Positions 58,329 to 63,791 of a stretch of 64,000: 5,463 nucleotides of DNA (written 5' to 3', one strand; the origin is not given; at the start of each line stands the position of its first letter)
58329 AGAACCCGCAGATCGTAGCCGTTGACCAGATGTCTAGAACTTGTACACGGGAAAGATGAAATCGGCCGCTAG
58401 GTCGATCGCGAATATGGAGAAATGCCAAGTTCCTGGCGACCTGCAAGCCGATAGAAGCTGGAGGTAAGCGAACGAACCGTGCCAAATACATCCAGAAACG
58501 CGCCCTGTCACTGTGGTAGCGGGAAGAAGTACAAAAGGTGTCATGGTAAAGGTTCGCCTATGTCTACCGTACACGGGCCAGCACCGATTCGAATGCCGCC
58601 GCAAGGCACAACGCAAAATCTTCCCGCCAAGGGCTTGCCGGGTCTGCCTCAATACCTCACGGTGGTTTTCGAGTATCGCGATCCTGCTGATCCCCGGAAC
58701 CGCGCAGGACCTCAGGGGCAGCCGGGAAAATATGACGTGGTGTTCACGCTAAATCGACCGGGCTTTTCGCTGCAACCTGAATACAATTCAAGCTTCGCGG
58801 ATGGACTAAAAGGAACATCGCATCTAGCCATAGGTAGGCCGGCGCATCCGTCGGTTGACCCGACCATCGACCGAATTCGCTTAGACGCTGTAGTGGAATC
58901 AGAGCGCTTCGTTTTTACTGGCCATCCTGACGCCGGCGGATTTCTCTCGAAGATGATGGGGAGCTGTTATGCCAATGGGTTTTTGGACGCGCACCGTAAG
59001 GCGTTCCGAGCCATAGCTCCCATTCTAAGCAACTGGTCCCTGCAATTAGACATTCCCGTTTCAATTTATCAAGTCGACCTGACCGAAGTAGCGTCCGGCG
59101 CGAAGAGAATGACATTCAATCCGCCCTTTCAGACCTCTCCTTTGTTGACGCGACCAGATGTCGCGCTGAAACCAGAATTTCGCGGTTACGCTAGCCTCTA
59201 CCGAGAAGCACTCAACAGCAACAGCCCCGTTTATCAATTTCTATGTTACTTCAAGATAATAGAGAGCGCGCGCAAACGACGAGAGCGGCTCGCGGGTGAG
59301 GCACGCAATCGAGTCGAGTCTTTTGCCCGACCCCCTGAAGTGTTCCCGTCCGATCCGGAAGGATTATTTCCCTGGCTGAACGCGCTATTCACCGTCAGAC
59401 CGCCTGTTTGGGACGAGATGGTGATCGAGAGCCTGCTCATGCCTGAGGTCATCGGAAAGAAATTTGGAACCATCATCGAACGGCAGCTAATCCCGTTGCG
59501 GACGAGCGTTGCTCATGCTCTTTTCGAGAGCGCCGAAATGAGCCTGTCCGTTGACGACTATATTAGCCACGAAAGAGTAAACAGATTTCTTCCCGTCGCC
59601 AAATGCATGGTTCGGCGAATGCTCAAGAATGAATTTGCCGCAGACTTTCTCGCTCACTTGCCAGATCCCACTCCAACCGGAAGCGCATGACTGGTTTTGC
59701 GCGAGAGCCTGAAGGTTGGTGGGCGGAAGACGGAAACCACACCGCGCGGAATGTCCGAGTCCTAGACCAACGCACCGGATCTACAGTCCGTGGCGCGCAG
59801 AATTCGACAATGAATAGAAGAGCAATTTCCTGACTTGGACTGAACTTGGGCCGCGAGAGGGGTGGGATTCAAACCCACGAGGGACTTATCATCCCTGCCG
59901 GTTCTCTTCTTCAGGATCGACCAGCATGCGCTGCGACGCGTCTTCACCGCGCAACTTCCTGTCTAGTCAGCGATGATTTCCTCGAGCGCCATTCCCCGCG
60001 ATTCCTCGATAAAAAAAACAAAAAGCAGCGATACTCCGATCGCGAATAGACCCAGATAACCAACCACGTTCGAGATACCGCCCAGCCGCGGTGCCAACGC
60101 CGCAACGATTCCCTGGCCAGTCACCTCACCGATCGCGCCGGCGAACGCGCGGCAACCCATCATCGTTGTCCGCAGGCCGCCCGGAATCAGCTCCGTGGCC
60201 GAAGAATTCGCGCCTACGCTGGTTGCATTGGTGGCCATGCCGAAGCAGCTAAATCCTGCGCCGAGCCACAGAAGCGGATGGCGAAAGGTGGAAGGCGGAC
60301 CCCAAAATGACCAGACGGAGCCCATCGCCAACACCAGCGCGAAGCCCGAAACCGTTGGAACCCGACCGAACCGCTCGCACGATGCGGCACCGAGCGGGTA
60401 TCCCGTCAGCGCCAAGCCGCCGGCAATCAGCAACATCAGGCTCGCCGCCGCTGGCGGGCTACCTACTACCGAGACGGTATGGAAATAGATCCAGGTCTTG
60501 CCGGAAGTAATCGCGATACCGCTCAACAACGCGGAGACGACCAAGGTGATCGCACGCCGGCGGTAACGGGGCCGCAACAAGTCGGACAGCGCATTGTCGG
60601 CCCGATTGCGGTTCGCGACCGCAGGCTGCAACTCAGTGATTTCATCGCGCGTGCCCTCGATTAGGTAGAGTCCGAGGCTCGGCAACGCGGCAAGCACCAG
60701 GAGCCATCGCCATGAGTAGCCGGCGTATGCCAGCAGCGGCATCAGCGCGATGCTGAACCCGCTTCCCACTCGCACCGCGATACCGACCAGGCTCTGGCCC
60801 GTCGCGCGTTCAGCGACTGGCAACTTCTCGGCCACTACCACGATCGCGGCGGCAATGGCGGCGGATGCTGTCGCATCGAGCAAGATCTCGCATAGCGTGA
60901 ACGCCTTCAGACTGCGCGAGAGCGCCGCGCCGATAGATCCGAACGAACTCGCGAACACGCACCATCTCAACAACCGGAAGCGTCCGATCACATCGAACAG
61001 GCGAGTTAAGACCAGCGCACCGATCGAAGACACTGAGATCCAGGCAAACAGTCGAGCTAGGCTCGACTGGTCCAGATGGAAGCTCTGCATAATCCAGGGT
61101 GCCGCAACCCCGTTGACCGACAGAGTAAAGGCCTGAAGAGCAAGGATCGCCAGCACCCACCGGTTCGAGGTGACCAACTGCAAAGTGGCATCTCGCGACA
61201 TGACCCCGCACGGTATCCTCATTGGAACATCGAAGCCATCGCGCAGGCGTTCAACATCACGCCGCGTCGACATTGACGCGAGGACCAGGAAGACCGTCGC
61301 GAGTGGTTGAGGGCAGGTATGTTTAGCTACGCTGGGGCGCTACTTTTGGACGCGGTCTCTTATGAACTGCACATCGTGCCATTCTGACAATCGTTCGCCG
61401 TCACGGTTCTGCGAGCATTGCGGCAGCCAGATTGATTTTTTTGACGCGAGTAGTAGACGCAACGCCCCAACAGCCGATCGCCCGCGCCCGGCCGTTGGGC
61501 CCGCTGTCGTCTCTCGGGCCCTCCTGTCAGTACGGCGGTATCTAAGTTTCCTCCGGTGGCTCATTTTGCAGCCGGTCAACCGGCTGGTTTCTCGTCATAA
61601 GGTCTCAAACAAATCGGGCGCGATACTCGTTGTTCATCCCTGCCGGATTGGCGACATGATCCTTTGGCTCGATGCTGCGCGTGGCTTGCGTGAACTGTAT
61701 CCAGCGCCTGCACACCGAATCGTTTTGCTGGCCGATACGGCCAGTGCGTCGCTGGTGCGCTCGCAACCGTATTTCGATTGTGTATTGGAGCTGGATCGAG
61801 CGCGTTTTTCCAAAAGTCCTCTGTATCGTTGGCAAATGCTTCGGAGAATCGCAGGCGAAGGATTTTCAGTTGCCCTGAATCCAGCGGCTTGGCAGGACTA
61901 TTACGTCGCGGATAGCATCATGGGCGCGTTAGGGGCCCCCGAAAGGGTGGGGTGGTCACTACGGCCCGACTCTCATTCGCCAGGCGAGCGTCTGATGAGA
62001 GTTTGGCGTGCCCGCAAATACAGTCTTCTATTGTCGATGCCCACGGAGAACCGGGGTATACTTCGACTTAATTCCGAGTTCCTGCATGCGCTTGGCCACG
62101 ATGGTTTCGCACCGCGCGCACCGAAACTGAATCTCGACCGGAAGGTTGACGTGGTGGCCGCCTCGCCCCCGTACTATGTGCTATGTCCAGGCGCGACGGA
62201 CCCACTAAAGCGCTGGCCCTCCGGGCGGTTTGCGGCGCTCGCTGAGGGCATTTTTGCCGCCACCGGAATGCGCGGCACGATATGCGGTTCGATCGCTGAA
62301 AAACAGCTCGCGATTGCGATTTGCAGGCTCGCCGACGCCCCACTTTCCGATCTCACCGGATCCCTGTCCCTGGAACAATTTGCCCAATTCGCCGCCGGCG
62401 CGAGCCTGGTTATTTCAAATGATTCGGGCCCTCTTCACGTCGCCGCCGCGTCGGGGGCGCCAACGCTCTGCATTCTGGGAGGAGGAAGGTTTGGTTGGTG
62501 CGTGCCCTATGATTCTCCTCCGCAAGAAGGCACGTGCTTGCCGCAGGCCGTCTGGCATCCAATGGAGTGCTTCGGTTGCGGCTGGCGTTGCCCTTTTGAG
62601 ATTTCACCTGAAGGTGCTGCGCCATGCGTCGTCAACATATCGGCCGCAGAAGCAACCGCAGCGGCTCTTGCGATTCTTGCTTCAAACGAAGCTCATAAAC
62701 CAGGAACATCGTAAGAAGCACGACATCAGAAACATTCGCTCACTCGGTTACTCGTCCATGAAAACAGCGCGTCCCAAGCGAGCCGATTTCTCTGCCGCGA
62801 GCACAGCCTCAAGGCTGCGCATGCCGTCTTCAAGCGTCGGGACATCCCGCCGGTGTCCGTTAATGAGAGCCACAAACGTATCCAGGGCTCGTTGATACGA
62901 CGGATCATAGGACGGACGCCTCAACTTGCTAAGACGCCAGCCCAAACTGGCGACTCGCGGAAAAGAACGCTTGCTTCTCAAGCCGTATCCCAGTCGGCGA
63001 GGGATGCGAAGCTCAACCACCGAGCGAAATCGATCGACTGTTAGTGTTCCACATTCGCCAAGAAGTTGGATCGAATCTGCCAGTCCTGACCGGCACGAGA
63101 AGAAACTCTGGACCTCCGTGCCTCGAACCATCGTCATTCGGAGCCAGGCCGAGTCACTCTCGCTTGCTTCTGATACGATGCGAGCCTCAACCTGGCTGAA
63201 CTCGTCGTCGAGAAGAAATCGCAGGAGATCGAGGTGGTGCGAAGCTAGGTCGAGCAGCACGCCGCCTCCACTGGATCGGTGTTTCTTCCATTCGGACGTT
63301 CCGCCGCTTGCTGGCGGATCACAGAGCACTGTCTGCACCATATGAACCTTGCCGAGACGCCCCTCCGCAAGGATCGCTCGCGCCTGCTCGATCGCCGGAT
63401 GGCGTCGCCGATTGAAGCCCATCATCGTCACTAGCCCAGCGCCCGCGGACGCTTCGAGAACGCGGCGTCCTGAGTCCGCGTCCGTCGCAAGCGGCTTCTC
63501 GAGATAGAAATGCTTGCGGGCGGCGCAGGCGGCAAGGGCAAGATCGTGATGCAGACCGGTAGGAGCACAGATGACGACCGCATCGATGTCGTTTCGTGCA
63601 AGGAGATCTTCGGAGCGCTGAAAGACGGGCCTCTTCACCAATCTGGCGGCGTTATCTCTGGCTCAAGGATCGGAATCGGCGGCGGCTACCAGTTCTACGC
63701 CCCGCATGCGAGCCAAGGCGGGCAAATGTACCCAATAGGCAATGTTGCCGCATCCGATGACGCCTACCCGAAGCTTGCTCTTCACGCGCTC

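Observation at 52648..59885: Lower-GC defence island: a decaying type I R-M locus carrying two uncharacterised passenger genes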

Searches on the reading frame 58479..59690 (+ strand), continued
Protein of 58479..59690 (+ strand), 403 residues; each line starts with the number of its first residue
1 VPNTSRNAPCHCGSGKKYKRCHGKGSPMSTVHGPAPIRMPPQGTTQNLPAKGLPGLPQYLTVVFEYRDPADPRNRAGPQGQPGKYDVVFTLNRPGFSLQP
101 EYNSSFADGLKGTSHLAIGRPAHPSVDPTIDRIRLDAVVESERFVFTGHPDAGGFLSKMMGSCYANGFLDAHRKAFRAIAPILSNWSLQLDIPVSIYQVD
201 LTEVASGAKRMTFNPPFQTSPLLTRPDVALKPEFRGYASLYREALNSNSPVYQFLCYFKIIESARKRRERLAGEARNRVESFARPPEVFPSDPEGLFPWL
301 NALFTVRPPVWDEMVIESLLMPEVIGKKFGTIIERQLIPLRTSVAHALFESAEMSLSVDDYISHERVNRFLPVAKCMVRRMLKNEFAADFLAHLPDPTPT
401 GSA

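Call 91: search_protein_families(library=padloc, proteins=[L001:5113-9135:-, L001:785-4123:-, L001:11729-14275:+, L001:14284-15510:+, L001:16005-19043:+, L139:3784-4758:+, L139:4872-5591:+], max_evalue=0.00001)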
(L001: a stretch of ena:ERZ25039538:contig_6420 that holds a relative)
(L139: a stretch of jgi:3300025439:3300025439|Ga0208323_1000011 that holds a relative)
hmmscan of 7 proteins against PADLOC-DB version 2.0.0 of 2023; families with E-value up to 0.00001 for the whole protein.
L001:5113-9135:- (1341 aa): 19 families
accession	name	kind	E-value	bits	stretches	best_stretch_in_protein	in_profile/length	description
PDLC03620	REase_MTase_IIG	-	1.2e-293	975.4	1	24-1325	29-1360/1378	Type IIG restriction enzyme-methyltransferase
PDLC02643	DrmMI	-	2e-74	249.2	2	521-849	534-880/1347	DrmMI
PDLC02638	DrmMI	-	1.9e-58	196.4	2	526-851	538-885/935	DrmMI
PDLC03613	REase_MTase_IIG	-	4.5e-53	178.3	1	337-1189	259-1084/1250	Type IIG restriction enzyme-methyltransferase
PDLC03618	REase_MTase_IIG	-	2.3e-35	119.3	1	500-861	506-889/1429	Type IIG restriction enzyme-methyltransferase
PDLC02644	DrmMI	-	2.8e-34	116.2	2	497-731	19-257/988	DrmMI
PDLC02639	DrmMI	-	1.2e-31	107.8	1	526-708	234-389/803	DrmMI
PDLC02645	DrmMI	-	4.3e-29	99.3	1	531-756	537-768/772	DrmMI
PDLC03622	REase_MTase_IIG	-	4.9e-29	98.4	1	527-706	446-644/1524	Type IIG restriction enzyme-methyltransferase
PDLC02646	DrmMI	-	1.7e-24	84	2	651-709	43-101/792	DrmMI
PDLC03611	REase_MTase_IIG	-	1.1e-19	67.5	2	301-753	234-692/1532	Type IIG restriction enzyme-methyltransferase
PDLC03614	REase_MTase_IIG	-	8.1e-19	64.7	1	519-706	504-681/1584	Type IIG restriction enzyme-methyltransferase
PDLC03629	REase_MTase_IIG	-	1.4e-16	57.5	1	538-716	376-546/1182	Type IIG restriction enzyme-methyltransferase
PDLC03604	REase_MTase_IIG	-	2.7e-14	50.2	1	572-683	375-472/1011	Type IIG restriction enzyme-methyltransferase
PDLC03609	REase_MTase_IIG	-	4.3e-10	36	1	657-705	485-533/1066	Type IIG restriction enzyme-methyltransferase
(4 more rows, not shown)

L001:785-4123:- (1113 aa): 37 families (the best 25 are shown)
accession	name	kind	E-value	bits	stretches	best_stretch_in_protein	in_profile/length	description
PDLC01075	C3a139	-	6.5e-58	194.8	2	149-452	90-389/948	HKD+Snf2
PDLC02621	DrmD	-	2.9e-41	139.6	1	535-886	370-697/1040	DrmD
PDLC02619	DrmD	-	1.1e-29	101.2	2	692-822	407-540/872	DrmD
PDLC02623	DrmD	-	3.7e-29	99.1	1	768-861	576-667/1040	DrmD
PDLC02572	DrmA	-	2.3e-28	96.7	1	555-855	385-665/1043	DrmA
PDLC02193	PLD_Helicase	-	1.8e-24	84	1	662-820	662-802/905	-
PDLC02500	BrxHI|BrxHII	-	6.5e-23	79.2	1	772-872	530-628/933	BrxHI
PDLC02633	DrmD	-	1.3e-22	77.7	1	534-863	372-683/839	DrmD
PDLC00659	HmaA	-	3.2e-21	72.9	1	642-817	462-612/1176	SNF2 helicase / DEAD-box helicase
PDLC02632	DrmD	-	2.3e-20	70.6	1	568-825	401-634/662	DrmD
PDLC02843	DpdE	-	2.8e-20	69.9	2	294-420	179-302/1091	DpdE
PDLC03830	ZacC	-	3e-19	67.2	1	774-857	857-918/1019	-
PDLC04556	PDC-M27C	-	4.3e-18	63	2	372-450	192-275/892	-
PDLC02840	DpdE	-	6.9e-18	62.3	2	290-418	176-305/1091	DpdE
PDLC02625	DrmD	-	7.1e-18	62.5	1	678-862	251-418/792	DrmD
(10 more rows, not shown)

L001:11729-14275:+ (849 aa): 2 families
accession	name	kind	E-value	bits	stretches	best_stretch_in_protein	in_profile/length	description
PDLC03419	REase_II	-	7.2e-09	32.5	1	28-136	16-124/695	Type II restriction enzyme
PDLC03485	REase_II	-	6e-06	23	1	20-131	9-114/611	Type II restriction enzyme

L001:14284-15510:+ (409 aa): 28 families (the best 25 are shown)
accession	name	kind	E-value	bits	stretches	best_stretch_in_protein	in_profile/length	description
PDLC03322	MTase_II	-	1.3e-32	111.3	1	18-405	39-438/446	Type II methyltransferase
PDLC03364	MTase_II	-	2.6e-23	80.6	1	14-270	31-274/380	Type II methyltransferase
PDLC03224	MTase_II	-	3.1e-20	70.5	2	231-367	292-445/481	Type II methyltransferase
PDLC03362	MTase_II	-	3.1e-19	67.1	1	25-367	53-401/438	Type II methyltransferase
PDLC03239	MTase_II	-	2.8e-17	60.5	1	38-353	92-381/442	Type II methyltransferase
PDLC03353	MTase_II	-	5.9e-17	60.1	2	224-370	15-111/260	Type II methyltransferase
PDLC03380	MTase_II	-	1.3e-16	58.8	1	120-270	150-297/393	Type II methyltransferase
PDLC03325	MTase_II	-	9e-12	42.4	0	42-90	95-143/426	Type II methyltransferase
PDLC03306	MTase_II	-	1.5e-11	41.9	1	9-354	21-377/422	Type II methyltransferase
PDLC03283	MTase_II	-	3.4e-11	41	0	29-71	220-262/352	Type II methyltransferase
PDLC03369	MTase_II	-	3.5e-11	40.5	0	35-78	137-180/532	Type II methyltransferase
PDLC03377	MTase_II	-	5.8e-11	39.6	1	32-280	115-363/504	Type II methyltransferase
PDLC03350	MTase_II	-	6.7e-11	40.2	0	208-354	44-137/312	Type II methyltransferase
PDLC03316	MTase_II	-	1.2e-10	39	0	207-253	25-72/390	Type II methyltransferase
PDLC03387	MTase_II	-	4.7e-10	37.1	0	39-70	234-265/289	Type II methyltransferase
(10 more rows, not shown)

L001:16005-19043:+ (1013 aa): 21 families
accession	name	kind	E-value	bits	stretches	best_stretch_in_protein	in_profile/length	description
PDLC03780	RT_UG5-nitrilase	-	4.9e-263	873.7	1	5-1013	20-900/907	DRT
PDLC02995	RT_UG5-nitrilase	-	2.3e-38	129.8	2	70-352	66-348/958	-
PDLC03804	RTasNitrilase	-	7.2e-38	128.6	1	741-1004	141-396/397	DRT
PDLC03781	RT_UG5_small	-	2.2e-27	93.8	1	15-331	10-321/631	DRT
PDLC03745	Drt1a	-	3.4e-17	59.6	2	193-373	186-354/1176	DRT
PDLC03768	Drt3a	-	2.1e-14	51.8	1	186-320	118-232/411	DRT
PDLC03756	RT_UG19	-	1.6e-11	42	1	236-321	172-252/562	DRT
PDLC03775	RT_UG36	-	2.7e-11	41.1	1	192-316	132-241/557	DRT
PDLC03754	RT_UG17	-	3.5e-10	37.3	1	191-318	116-232/429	DRT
PDLC03773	RT_UG34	-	5.3e-10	36.8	1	133-320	102-263/512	DRT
PDLC02175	Drt3a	-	7.6e-10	36.6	1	186-318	92-209/417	-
PDLC03778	RT_UG39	-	1.5e-09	35.4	1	226-323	247-347/541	DRT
PDLC01607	RT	-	1.8e-08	32.8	1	196-320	37-126/161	"CAS-I,CAS-II,CAS-III,CAS-IV,CAS-V,CAS-VI; acquisition_associated"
PDLC03783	Drt8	-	1.8e-08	32.2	1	265-319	182-234/493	DRT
PDLC02171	Drt1a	-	5.8e-08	28.7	0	879-990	1109-1220/1232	-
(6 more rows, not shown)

L139:3784-4758:+ (325 aa): 44 families (the best 25 are shown)
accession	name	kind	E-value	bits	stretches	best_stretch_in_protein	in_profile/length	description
PDLC03323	MTase_II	-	3.6e-107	356.3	1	26-324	3-294/330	Type II methyltransferase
PDLC03387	MTase_II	-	3.7e-34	116.2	2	125-324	131-275/289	Type II methyltransferase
PDLC03353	MTase_II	-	2.1e-31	107.4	2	36-191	8-165/260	Type II methyltransferase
PDLC03371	MTase_II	-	1.1e-29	101.7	1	33-324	6-252/260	Type II methyltransferase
PDLC03350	MTase_II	-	4.9e-26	89.9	2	42-189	61-208/312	Type II methyltransferase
PDLC03299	MTase_II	-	5.5e-24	83.2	2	255-323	188-256/296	Type II methyltransferase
PDLC03228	MTase_II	-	2.4e-21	74.6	2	253-323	134-204/227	Type II methyltransferase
PDLC03238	MTase_II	-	8.9e-20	69.1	2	30-107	116-197/428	Type II methyltransferase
PDLC03336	MTase_II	-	2.5e-19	67.7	1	39-144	30-147/421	Type II methyltransferase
PDLC03738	oMTase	-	7.5e-19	65.7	1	256-324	197-265/376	orphan methyltransferase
PDLC03216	MTase_II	-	8.2e-19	65.8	1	254-323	184-254/364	Type II methyltransferase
PDLC03295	MTase_II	-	6.9e-18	63.1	1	41-109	7-77/292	Type II methyltransferase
PDLC03230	MTase_II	-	8.6e-17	59.4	2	40-178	38-165/360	Type II methyltransferase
PDLC03265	MTase_II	-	4.3e-16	57.2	1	43-106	30-97/333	Type II methyltransferase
PDLC03260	MTase_II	-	2.6e-15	54.2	1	262-321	245-304/349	Type II methyltransferase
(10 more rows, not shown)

L139:4872-5591:+ (240 aa): 0 families

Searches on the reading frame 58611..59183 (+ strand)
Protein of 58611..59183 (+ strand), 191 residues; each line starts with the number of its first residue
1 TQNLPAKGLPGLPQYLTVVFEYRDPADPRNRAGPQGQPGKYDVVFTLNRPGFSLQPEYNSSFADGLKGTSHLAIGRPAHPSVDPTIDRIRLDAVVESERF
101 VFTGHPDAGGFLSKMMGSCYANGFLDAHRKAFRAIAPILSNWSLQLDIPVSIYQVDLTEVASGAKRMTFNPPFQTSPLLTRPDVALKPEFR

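Call 49: search_protein_families(library=pfam, proteins=[window:58611-59183:+], max_evalue=10)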
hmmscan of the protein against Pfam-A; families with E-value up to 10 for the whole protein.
window:58611-59183:+ (191 aa): 1 family
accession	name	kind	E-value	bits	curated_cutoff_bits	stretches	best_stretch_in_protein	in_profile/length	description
PF25740.1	BNLF2a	-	0.094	13.1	27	1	61-95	14-47/60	EBV TAP inhibitor BNLF2a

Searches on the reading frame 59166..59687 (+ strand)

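Call 49: search_protein_families(library=pfam, proteins=[window:59166-59687:+], max_evalue=10)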
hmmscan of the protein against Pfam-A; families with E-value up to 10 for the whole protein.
window:59166-59687:+ (174 aa): 1 family
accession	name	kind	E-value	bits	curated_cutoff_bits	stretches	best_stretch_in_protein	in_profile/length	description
PF17419.7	MauJ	-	2.2e-17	64.4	28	1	9-154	2-116/116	Methylamine utilization protein MauJ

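Call 79: search_protein_families(library=phrogs, proteins=[window:59166-59687:+], max_evalue=1)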
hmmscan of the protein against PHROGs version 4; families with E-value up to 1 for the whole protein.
window:59166-59687:+ (174 aa): 0 families

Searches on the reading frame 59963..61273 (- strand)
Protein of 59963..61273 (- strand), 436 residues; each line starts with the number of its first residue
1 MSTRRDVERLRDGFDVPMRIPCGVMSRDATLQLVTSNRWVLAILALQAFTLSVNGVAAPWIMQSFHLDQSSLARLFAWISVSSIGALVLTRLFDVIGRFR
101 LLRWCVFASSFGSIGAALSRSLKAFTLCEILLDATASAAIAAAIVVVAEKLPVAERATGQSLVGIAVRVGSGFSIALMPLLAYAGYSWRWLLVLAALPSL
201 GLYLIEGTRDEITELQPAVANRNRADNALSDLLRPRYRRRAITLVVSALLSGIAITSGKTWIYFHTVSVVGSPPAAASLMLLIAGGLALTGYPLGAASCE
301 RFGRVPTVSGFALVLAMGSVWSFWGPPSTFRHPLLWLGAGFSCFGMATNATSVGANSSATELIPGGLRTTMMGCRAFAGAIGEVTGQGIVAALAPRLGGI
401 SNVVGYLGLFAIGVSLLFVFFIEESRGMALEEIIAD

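Call 56: find_encoding_contigs(protein=window:59963-61273:-, flank=10000, max_places=4)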
Protein window:59963-61273:- (436 aa): no gene with exactly this product is on record in the collection.
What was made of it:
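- Tried and rejected: It is not on record (call 56), so the empty-site test could not be done.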

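Call 58: search_protein_families(library=pfam, proteins=[window:59963-61273:-], max_evalue=0.01)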
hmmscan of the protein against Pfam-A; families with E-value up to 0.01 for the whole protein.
window:59963-61273:- (436 aa): 1 family
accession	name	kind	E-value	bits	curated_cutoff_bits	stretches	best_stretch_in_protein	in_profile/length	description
PF07690.21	MFS_1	-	2e-25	89.9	33.4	1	42-384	3-344/347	Major Facilitator Superfamily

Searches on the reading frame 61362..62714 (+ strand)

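Call 58: search_protein_families(library=pfam, proteins=[window:61362-62714:+], max_evalue=0.01)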
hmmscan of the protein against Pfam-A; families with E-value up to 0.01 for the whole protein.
window:61362-62714:+ (450 aa): 3 families
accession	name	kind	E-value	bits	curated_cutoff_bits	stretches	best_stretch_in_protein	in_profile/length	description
PF01075.23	Glyco_transf_9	-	1.5e-20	74.1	22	1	262-373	98-210/247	Glycosyltransferase family 9 (heptosyltransferase)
PF13240.11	Zn_Ribbon_1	-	0.0008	19.6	25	1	3-23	2-22/23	zinc-ribbon domain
PF12773.13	DZR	-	0.0046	17.5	27.3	1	3-25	1-23/45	Double zinc ribbon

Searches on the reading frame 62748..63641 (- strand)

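Call 58: search_protein_families(library=pfam, proteins=[window:62748-63641:-], max_evalue=0.01)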
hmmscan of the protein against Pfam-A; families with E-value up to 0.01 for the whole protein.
window:62748-63641:- (297 aa): 4 families
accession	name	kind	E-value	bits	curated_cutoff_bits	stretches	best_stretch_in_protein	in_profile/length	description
PF22725.1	GFO_IDH_MocA_C3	-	1.8e-17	64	27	1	85-200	2-123/124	GFO/IDH/MocA C-terminal domain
PF02894.22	GFO_IDH_MocA_C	-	4.2e-14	53.3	22.9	1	90-293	3-216/218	Oxidoreductase family, C-terminal alpha/beta domain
PF01408.29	GFO_IDH_MocA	-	4.9e-13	50.3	24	1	5-76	49-120/120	Oxidoreductase family, NAD-binding Rossmann fold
PF22685.1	Gal80p_C-like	-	0.0088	16.7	29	0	82-161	1-84/152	Gal80p, C-terminal domain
